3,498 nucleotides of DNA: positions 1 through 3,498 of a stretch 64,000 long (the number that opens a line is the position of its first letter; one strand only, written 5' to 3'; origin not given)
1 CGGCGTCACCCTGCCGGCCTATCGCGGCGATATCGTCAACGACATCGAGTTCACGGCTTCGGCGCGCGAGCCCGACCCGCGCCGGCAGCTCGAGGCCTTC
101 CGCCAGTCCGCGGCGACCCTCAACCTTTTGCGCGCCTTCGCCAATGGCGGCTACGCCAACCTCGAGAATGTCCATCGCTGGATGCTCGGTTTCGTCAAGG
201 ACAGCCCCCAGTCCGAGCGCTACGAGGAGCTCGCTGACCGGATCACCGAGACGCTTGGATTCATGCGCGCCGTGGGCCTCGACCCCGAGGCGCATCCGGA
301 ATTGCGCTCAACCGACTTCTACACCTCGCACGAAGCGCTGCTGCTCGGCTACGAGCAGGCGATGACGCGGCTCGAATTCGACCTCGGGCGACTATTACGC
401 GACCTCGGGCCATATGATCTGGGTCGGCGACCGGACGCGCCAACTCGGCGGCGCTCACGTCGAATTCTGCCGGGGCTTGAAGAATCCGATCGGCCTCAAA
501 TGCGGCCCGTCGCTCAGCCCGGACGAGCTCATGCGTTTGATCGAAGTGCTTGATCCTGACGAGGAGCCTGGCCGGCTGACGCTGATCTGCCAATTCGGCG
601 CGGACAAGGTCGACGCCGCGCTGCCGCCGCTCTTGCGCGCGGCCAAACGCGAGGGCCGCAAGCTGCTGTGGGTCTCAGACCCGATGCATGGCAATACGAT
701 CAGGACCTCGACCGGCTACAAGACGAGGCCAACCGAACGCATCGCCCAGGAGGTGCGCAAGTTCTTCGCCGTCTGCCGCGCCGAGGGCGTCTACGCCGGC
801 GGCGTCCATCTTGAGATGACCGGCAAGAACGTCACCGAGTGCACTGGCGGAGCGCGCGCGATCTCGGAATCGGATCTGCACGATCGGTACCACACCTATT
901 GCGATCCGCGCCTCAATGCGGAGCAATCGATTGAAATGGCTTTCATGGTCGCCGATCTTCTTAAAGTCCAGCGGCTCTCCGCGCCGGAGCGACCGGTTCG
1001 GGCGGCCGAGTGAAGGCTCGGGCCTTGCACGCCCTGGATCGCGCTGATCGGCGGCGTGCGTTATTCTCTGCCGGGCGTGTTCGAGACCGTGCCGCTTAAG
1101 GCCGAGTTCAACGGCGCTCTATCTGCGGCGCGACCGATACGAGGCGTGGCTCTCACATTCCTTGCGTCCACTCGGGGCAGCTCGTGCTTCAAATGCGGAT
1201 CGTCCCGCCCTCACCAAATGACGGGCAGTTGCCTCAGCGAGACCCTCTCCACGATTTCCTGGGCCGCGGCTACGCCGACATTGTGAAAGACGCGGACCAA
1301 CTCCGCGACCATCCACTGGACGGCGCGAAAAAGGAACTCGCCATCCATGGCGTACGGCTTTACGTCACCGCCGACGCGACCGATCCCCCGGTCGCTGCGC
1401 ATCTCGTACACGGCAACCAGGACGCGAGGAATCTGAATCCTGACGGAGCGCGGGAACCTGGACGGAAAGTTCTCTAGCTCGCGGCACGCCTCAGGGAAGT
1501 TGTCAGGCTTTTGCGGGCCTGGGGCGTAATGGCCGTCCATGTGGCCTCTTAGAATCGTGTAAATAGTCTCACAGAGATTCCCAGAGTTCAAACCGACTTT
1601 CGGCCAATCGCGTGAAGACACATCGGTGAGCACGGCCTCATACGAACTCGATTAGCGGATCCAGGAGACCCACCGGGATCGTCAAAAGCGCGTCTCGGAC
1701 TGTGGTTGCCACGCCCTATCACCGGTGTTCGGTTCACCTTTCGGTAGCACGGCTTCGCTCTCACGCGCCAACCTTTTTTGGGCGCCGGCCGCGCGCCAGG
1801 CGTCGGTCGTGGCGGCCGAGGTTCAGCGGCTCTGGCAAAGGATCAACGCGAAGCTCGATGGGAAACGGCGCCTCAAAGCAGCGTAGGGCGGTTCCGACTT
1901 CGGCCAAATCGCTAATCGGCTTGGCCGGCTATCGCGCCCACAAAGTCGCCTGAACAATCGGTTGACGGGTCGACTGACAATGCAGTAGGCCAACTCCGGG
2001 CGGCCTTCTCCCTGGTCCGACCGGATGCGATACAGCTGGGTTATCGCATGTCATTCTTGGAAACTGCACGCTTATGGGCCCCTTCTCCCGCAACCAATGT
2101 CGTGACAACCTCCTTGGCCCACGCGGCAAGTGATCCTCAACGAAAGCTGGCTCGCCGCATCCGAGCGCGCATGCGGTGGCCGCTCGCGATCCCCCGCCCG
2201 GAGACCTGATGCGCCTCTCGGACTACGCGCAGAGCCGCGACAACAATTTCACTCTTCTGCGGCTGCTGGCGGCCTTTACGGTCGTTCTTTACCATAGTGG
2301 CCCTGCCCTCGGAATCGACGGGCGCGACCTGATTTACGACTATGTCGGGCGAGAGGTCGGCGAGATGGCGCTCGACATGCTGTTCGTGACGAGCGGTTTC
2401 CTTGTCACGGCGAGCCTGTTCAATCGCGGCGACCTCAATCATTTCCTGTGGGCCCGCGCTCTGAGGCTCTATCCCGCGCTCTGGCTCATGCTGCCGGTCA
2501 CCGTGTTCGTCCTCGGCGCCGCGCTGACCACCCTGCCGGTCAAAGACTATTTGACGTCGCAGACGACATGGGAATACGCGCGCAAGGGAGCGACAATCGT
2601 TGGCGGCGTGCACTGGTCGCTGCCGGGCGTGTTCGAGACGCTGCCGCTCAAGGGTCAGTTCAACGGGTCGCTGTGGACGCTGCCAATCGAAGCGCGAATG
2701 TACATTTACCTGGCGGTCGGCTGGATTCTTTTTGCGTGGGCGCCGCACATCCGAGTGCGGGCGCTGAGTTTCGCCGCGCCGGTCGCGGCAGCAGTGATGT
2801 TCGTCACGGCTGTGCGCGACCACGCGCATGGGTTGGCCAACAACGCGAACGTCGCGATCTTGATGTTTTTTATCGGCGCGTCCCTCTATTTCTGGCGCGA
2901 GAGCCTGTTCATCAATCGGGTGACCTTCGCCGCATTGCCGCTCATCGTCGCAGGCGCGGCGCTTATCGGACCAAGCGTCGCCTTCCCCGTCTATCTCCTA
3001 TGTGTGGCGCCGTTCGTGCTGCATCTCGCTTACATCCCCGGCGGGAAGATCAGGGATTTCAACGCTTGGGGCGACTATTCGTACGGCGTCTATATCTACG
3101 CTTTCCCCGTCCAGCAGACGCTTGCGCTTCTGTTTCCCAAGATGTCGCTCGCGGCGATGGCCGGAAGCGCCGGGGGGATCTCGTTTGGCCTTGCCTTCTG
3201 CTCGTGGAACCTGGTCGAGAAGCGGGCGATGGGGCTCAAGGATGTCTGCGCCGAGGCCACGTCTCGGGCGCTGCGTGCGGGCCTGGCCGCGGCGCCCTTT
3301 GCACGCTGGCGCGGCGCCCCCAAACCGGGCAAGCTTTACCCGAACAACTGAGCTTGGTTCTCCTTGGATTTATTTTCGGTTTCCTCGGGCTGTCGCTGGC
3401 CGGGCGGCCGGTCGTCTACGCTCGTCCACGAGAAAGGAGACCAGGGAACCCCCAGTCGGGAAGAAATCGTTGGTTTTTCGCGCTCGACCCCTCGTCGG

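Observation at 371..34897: Three independent frameshifts are single A/T insertions exactly inside GANTC (CcrM) sites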

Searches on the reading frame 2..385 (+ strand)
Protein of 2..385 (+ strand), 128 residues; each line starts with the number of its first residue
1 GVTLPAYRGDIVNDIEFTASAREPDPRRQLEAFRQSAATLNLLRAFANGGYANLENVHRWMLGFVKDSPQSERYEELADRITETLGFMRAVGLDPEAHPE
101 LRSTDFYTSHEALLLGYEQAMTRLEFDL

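Call 10: search_protein_families(library=pfam, proteins=[window:2-385:+])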
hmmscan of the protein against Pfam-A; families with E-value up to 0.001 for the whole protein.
window:2-385:+ (128 aa): 1 family
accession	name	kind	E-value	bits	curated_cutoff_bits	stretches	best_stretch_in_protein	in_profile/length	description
PF01474.22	DAHP_synth_2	-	6.5e-48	163.7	27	1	1-124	122-245/438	Class-II DAHP synthetase family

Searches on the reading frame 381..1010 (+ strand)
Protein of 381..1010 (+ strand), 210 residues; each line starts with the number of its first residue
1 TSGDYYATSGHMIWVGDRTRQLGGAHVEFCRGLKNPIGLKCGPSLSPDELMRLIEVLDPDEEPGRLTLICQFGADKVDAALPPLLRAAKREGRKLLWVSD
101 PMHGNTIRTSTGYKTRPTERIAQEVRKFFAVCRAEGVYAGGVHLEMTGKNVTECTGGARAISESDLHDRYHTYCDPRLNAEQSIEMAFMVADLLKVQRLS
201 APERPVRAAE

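Call 10: search_protein_families(library=pfam, proteins=[window:381-1010:+])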
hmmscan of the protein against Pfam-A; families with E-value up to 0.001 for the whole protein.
window:381-1010:+ (210 aa): 1 family
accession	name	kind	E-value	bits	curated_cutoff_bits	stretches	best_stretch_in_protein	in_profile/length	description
PF01474.22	DAHP_synth_2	-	4.5e-92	309.3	27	1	2-191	249-438/438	Class-II DAHP synthetase family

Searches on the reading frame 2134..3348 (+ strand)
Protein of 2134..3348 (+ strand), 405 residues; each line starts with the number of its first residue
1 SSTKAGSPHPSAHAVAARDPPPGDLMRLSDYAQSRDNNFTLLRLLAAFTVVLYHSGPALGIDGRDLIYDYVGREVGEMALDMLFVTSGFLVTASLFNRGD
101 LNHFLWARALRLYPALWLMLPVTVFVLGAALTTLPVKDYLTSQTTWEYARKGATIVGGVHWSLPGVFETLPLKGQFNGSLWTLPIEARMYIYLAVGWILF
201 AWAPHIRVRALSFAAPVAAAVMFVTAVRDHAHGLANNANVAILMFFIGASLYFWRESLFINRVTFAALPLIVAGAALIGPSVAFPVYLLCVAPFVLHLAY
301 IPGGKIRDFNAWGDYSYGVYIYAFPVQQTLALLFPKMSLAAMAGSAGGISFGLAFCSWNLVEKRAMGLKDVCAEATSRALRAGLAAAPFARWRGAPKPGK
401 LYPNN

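Call 28: search_protein_families(library=pfam, proteins=[window:2134-3348:+])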
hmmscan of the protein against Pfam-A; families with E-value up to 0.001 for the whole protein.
window:2134-3348:+ (405 aa): 1 family
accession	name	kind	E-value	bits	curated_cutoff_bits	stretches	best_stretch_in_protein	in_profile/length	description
PF01757.29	Acyl_transf_3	-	8.9e-19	68.1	31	1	38-348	3-313/326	Acyltransferase domain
